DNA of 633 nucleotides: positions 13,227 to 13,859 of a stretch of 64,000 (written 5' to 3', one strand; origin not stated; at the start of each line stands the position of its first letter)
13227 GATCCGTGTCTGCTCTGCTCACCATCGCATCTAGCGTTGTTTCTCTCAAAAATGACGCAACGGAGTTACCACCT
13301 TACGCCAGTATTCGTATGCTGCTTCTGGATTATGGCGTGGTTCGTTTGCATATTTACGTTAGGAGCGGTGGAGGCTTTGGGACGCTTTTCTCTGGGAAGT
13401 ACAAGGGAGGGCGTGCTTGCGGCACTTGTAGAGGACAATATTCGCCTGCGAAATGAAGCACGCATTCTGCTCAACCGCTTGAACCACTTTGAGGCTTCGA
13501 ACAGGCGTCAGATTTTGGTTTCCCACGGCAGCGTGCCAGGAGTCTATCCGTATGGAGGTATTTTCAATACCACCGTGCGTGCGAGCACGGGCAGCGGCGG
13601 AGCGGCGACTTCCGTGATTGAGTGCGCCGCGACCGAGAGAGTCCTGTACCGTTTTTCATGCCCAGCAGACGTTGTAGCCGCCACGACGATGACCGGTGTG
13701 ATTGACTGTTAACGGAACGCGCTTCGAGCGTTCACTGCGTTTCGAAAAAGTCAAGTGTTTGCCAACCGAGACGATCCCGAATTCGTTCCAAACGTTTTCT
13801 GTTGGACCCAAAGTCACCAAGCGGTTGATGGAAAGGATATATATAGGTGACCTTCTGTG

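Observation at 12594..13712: Head-to-head pair of small paralogous membrane-anchored coiled-coil proteins with a shared Cys-containing C-terminal motif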

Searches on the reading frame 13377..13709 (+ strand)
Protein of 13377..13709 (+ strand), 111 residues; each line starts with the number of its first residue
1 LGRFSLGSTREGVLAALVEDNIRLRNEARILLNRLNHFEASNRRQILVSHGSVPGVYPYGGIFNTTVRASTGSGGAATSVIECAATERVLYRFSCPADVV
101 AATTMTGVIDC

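Call 29: search_protein_representatives(alignment_id=A2)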
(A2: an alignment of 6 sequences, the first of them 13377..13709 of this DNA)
Query: 6 sequences, 101 profile positions. Proteins with E-value up to 0.001 (for the whole library): 12; up to 1e-10: 6; up to 1e-30: 3. The best 12 are listed.
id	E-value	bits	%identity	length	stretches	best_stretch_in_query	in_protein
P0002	1.5e-41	156.9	-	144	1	2-100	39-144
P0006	2.7e-40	152.9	-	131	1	2-101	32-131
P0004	2.0e-38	146.9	-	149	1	2-101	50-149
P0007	3.8e-27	110.7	-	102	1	12-100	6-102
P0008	1.5e-14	70.2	-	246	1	5-100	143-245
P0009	5.7e-14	68.4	-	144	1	8-101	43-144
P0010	8.9e-06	42.1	-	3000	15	6-38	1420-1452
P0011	1.8e-05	41.1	-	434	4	70-92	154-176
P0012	2.3e-05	40.8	-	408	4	73-91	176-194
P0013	3.2e-05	40.3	-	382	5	50-90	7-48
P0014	8.3e-05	39.0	-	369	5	59-92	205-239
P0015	3.4e-04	37.0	-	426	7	60-97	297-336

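Call 35: find_encoding_contigs(protein=P0008, flank=6000, max_places=3)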
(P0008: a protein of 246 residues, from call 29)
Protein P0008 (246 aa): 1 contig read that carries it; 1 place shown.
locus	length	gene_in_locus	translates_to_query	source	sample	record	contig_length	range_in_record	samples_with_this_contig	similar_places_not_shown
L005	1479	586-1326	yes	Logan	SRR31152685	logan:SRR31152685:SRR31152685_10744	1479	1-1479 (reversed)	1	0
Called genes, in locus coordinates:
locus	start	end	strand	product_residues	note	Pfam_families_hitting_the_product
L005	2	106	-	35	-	?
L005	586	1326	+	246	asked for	-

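Call 36: find_encoding_contigs(protein=P0009, flank=6000, max_places=3)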
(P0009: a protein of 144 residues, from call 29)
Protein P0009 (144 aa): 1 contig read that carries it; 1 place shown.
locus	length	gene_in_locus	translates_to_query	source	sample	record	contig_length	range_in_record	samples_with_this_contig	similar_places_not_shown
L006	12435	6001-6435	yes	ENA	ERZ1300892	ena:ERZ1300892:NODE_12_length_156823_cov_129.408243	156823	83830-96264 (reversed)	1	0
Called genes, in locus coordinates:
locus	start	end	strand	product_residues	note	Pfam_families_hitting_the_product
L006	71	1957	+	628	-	PF02518:HATPase_c (weak), PF13589:HATPase_c_3, PF01119:DNA_mis_repair, PF08676:MutL_C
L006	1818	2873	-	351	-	PF04488:Gly_transf_sug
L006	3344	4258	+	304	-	PF04488:Gly_transf_sug (faint)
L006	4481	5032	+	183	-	PF07386:DUF1499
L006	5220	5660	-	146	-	-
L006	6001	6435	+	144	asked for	-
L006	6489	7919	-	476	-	PF05686:Glyco_transf_90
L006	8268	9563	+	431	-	PF10607:CTLH, PF13445:zf-RING_UBOX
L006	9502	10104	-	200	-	PF13238:AAA_18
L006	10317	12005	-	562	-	PF00365:PFK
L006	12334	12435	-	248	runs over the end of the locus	PF02469:Fasciclin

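Call 42: search_protein_families(library=ncbifam, proteins=[P0012, P0013, P0015], max_evalue=0.1)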
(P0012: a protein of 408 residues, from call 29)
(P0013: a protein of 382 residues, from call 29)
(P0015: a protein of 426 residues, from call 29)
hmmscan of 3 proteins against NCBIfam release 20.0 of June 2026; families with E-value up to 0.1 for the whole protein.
P0012 (408 aa): 1 family
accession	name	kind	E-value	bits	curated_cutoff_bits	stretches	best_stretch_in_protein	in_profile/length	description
TIGR03803.2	Gloeo_Verruco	domain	4.7e-50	167.1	44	6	243-295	1-49/50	choice-of-anchor tandem repeat GloVer-containing protein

P0013 (382 aa): 1 family
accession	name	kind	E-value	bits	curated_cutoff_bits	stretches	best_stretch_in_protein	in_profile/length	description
TIGR03803.2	Gloeo_Verruco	domain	1.4e-92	303.3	44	7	292-339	1-48/50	choice-of-anchor tandem repeat GloVer-containing protein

P0015 (426 aa): 2 families
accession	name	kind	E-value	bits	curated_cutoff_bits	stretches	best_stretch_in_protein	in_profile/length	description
TIGR03803.2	Gloeo_Verruco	domain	6e-57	189.2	44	7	230-275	2-49/50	choice-of-anchor tandem repeat GloVer-containing protein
NF009841.0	PRK13316.1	equivalog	0.041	13.9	156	0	358-390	9-41/121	heme oxygenase IsdG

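Call 43: search_protein_families(library=pfam, proteins=[P0012, P0013, P0015, P0009, P0036, P0008], max_evalue=0.1)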
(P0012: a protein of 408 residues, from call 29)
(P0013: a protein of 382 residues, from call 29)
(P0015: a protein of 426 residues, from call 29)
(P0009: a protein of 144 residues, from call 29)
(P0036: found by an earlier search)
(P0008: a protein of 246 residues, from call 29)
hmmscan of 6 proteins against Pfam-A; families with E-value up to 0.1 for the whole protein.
P0012 (408 aa): 1 family
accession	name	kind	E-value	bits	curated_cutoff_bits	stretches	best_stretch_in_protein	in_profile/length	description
PF23374.1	Fn3_arc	-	0.022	15.3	28.9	0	246-267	35-56/78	Archaeal fibronectin-III type-like domain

P0013 (382 aa): 2 families
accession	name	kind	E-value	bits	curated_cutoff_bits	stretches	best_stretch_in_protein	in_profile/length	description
PF23889.1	DUF7241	-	0.0016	18.9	27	0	158-184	14-40/70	Domain of unknown function (DUF7241)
PF20067.5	SSL_N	-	0.012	15.9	18.9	0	54-71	27-44/46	Strictosidine synthase-like, N-terminal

P0015 (426 aa): 1 family
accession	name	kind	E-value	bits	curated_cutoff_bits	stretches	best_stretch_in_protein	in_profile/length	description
PF20879.2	SidM_N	-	0.044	13.5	27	0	327-362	121-156/285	SidM, N-terminal domain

P0009 (144 aa): 0 families

P0036 (146 aa): 1 family
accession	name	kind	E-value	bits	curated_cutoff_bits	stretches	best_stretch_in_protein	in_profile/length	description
PF20101.4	DUF6491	-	0.03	14.8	27.5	1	25-91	5-71/138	Family of unknown function (DUF6491)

P0008 (246 aa): 1 family
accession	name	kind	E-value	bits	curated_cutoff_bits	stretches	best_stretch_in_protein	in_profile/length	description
PF11283.13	DUF3084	-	0.00026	21.3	25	1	63-108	23-68/77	Protein of unknown function (DUF3084)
